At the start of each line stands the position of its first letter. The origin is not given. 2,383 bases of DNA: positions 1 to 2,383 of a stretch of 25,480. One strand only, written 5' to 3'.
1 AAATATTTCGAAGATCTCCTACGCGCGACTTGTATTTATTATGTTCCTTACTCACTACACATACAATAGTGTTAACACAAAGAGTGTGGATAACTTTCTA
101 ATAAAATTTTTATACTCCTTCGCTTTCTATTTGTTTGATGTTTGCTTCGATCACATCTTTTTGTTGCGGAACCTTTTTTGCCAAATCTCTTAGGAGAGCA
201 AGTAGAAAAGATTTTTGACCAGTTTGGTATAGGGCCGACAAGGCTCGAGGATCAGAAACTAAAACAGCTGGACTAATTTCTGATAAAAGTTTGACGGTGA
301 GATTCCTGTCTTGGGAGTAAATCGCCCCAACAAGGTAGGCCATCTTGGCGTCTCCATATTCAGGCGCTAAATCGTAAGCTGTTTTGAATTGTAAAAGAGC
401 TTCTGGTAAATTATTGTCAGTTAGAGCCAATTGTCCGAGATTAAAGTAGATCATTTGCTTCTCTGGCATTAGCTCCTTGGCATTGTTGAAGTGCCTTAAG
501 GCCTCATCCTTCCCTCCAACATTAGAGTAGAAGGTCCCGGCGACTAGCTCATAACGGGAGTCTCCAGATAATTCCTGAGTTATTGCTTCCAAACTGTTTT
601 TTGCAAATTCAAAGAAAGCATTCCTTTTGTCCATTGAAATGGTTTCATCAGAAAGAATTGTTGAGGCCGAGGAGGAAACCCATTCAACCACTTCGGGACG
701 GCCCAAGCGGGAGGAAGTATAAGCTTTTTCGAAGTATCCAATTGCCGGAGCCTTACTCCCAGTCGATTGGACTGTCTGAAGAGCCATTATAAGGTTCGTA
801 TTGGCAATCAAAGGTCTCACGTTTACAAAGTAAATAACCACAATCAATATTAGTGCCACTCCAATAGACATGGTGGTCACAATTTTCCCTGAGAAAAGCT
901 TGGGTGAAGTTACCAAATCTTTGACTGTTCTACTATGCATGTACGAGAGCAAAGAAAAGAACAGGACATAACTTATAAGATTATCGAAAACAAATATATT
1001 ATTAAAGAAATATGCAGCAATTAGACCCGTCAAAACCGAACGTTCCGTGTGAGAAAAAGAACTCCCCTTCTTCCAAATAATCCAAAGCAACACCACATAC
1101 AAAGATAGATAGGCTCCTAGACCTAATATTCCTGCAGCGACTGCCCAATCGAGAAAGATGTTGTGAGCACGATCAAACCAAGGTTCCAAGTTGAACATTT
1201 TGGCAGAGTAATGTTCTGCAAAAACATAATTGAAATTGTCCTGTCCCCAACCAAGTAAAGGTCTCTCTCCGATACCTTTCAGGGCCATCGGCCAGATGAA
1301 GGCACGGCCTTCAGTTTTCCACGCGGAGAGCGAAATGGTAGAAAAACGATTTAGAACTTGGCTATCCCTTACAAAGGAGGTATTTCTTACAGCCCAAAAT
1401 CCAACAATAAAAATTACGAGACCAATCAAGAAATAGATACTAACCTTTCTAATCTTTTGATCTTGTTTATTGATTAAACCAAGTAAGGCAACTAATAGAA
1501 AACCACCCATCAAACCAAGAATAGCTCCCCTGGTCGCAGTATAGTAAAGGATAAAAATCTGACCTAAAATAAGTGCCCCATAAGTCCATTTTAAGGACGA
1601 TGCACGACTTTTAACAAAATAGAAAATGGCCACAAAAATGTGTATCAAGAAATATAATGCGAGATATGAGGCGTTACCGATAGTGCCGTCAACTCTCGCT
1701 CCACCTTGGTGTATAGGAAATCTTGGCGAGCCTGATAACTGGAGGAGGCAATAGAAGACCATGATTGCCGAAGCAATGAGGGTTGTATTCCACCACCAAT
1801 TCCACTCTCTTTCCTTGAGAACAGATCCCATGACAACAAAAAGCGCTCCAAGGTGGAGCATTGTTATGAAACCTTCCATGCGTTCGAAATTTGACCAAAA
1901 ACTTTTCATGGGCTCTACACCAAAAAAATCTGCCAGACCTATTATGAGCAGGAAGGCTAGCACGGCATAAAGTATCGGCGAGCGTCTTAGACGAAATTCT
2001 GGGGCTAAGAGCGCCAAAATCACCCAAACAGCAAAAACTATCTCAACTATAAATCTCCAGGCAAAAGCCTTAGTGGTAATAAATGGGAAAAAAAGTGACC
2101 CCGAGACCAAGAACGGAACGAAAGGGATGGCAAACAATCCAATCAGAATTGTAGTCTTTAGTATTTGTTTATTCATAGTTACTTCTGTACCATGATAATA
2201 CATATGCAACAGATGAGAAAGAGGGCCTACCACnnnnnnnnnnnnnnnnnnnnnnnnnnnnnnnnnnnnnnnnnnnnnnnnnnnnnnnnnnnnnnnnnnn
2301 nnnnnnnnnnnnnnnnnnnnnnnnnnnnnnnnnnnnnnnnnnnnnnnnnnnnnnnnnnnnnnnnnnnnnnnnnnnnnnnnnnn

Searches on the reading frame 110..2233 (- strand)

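Call 4: search_protein_families(library=pfam, proteins=[window:110-2233:-], max_evalue=0.01)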
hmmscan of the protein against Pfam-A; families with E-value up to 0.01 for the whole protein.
window:110-2233:- (707 aa): 4 families
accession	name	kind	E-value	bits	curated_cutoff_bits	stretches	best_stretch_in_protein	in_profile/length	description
PF04932.20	Wzy_C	-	2.8e-19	69.8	31.7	1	223-375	4-148/149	O-Antigen ligase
PF07719.23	TPR_2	-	4.5e-05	23.7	27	0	595-626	3-34/34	Tetratricopeptide repeat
PF13432.12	TPR_16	-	0.0012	19.7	32.7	1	573-625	11-63/65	Tetratricopeptide repeat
PF13424.12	TPR_12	-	0.0031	18.1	30.1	0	576-624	20-76/77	Tetratricopeptide repeat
